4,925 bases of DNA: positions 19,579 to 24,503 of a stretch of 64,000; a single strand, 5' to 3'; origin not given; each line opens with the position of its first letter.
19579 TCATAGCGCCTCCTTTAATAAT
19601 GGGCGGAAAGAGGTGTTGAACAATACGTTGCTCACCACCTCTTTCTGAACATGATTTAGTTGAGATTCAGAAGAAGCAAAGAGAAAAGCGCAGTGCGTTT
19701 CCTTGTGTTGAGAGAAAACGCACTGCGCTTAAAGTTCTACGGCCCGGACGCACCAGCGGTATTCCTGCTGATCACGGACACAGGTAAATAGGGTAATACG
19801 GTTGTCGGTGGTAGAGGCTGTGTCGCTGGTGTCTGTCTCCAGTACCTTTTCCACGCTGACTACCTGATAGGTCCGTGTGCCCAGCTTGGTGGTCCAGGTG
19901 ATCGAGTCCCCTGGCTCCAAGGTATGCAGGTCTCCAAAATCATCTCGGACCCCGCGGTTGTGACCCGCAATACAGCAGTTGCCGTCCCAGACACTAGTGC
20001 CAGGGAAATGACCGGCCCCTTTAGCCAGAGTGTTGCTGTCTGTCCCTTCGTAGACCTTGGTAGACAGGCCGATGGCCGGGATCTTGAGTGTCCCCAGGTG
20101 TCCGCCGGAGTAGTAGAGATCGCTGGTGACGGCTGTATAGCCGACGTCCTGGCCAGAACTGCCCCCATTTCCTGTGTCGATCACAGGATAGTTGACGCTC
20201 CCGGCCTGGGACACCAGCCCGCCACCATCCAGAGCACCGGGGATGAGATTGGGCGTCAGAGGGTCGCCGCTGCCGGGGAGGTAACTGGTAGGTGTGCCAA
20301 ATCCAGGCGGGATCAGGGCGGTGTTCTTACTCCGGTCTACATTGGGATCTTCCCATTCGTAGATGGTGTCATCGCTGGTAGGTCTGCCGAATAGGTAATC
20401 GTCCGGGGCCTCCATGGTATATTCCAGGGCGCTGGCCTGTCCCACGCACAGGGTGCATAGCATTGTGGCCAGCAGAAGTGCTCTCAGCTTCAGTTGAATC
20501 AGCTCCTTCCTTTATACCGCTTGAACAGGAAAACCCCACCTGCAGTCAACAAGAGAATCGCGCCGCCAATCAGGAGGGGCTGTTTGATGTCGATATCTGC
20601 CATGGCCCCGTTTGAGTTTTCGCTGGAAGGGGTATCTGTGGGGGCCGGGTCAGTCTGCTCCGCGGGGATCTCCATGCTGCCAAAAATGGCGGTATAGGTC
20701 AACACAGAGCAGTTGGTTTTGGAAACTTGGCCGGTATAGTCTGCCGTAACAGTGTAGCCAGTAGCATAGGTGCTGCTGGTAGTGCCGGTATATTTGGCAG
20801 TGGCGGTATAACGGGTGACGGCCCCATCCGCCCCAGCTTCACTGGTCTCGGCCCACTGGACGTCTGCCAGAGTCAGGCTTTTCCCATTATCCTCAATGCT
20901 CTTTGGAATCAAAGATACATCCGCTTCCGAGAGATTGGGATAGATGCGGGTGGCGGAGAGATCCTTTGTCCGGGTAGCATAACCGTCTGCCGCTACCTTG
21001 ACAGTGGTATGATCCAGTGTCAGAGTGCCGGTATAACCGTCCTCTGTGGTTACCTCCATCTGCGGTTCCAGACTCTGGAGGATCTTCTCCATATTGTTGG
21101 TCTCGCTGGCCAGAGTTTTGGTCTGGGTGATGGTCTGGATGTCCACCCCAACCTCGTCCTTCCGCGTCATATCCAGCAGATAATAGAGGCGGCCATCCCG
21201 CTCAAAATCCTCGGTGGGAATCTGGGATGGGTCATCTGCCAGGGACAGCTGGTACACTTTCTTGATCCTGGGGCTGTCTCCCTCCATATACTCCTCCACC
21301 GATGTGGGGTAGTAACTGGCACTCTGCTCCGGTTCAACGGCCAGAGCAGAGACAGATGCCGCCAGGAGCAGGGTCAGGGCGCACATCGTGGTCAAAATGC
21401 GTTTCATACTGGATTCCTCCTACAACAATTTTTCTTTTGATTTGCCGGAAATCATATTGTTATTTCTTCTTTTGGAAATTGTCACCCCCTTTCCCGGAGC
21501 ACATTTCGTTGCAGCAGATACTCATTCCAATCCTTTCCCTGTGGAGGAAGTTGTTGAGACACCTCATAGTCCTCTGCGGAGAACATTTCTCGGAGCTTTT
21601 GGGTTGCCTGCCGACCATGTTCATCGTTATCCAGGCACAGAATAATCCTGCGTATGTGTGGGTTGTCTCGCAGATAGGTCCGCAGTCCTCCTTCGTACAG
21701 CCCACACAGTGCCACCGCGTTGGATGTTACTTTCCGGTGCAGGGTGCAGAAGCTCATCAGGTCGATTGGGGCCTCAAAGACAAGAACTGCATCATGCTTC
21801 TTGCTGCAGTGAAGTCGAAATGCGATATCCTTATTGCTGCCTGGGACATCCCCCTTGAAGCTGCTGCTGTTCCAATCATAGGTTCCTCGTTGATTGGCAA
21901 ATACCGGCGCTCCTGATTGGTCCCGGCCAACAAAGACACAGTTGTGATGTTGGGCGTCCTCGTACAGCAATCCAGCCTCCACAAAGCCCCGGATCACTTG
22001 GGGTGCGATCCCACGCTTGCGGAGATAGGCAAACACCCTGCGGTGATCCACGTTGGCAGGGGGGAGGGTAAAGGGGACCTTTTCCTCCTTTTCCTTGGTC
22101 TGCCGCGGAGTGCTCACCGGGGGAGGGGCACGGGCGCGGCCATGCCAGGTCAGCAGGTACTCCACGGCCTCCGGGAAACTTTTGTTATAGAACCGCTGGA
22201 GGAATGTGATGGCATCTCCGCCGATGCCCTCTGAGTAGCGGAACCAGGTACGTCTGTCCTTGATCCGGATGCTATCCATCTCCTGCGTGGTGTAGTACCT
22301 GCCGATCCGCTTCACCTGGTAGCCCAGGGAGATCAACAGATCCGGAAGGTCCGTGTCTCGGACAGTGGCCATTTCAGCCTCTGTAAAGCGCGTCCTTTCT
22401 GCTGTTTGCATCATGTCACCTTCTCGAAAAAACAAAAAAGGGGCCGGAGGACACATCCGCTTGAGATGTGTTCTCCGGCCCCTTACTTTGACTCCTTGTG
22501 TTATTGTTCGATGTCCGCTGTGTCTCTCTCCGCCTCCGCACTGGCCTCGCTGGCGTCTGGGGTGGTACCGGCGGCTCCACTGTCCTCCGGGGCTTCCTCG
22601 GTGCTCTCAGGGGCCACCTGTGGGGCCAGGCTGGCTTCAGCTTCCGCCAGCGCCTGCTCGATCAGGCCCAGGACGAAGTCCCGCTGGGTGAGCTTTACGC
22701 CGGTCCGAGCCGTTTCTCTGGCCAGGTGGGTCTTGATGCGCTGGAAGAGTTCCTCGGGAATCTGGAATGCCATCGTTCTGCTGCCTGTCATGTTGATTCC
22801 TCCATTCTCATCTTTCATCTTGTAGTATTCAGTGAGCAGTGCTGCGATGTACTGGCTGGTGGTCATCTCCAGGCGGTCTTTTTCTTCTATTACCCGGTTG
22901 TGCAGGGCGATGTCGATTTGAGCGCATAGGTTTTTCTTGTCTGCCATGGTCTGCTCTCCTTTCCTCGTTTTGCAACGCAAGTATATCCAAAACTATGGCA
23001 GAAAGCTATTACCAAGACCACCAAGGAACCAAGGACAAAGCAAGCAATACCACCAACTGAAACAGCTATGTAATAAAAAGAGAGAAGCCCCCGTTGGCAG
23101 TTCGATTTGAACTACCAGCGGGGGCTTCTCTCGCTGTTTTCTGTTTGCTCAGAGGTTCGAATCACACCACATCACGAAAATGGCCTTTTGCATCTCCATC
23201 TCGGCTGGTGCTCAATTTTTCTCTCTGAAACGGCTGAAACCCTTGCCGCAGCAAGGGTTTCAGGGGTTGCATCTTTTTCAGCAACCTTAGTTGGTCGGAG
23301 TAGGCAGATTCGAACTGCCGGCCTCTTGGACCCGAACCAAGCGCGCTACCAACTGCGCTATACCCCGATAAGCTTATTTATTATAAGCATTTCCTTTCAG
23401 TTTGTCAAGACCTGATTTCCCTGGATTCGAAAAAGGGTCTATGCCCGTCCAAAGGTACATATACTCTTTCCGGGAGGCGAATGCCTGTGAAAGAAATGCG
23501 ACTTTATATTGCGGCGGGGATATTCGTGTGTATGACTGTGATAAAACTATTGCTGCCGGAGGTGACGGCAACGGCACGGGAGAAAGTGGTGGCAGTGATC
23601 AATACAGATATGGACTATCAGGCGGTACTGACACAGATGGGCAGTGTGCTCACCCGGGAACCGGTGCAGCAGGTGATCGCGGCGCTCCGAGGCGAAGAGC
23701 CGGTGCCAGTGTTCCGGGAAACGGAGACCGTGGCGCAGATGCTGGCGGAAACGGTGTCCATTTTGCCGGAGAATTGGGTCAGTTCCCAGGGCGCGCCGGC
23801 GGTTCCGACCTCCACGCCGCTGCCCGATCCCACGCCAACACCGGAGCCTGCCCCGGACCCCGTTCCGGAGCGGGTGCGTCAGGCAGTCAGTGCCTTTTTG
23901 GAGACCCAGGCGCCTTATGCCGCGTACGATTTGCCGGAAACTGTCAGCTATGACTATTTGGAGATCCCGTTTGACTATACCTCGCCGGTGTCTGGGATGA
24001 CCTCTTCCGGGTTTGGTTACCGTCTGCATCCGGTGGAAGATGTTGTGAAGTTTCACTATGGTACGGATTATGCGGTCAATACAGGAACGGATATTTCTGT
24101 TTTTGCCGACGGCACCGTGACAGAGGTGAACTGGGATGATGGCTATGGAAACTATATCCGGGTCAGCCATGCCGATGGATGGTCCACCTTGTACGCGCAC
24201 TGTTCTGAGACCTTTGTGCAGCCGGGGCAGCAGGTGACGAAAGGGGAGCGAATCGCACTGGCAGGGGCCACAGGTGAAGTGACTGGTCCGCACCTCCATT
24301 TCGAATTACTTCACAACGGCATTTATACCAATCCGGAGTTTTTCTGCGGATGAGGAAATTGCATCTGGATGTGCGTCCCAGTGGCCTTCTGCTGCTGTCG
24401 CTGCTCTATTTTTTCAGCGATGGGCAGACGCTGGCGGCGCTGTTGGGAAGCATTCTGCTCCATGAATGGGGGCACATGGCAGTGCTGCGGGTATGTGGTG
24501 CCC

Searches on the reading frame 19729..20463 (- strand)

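Call 77: search_protein_families(library=pfam, proteins=[window:19729-20463:-], max_evalue=0.001)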
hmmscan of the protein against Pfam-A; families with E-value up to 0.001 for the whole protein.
window:19729-20463:- (244 aa): 1 family
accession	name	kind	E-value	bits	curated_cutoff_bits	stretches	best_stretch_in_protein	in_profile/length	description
PF04203.18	Sortase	-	4.1e-24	85.1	26.6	1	126-242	1-123/125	Sortase domain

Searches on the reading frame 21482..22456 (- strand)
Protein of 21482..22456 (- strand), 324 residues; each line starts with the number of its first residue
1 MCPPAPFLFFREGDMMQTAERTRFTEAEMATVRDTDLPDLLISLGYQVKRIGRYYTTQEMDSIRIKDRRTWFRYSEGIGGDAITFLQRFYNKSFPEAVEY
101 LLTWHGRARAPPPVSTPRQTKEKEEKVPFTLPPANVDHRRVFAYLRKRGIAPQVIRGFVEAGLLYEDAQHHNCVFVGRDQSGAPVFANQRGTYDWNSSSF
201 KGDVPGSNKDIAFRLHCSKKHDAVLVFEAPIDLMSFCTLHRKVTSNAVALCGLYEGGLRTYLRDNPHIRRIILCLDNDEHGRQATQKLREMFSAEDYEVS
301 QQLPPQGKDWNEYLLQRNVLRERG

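Call 77: search_protein_families(library=pfam, proteins=[window:21482-22456:-], max_evalue=0.001)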
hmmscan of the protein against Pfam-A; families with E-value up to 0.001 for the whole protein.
window:21482-22456:- (324 aa): 4 families
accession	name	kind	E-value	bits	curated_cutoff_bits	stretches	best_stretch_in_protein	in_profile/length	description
PF13155.12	Toprim_2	-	1.5e-18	67.4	22.1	1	226-314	2-88/88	Toprim-like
PF13154.11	DUF3991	-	1.9e-17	63.9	24.5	1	143-219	1-73/74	Protein of unknown function (DUF3991)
PF13362.12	Toprim_3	-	1.3e-10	42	27.2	1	225-317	3-92/95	Toprim domain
PF13662.12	Toprim_4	-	0.00027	21.5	25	1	225-300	4-82/85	Toprim domain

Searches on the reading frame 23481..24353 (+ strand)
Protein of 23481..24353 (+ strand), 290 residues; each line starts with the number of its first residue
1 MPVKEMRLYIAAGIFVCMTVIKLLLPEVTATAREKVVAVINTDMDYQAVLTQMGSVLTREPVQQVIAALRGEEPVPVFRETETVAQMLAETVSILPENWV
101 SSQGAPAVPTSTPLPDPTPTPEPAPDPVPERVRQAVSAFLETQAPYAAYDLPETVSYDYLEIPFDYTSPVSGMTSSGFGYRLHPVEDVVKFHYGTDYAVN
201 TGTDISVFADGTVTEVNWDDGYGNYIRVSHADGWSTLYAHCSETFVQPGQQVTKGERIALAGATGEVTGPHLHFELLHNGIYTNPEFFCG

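Call 77: search_protein_families(library=pfam, proteins=[window:23481-24353:+], max_evalue=0.001)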
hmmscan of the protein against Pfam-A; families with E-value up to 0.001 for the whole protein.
window:23481-24353:+ (290 aa): 1 family
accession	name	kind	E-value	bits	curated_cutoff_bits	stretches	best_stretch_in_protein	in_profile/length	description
PF01551.29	Peptidase_M23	-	1.4e-31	109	28.7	1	190-285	1-96/96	Peptidase family M23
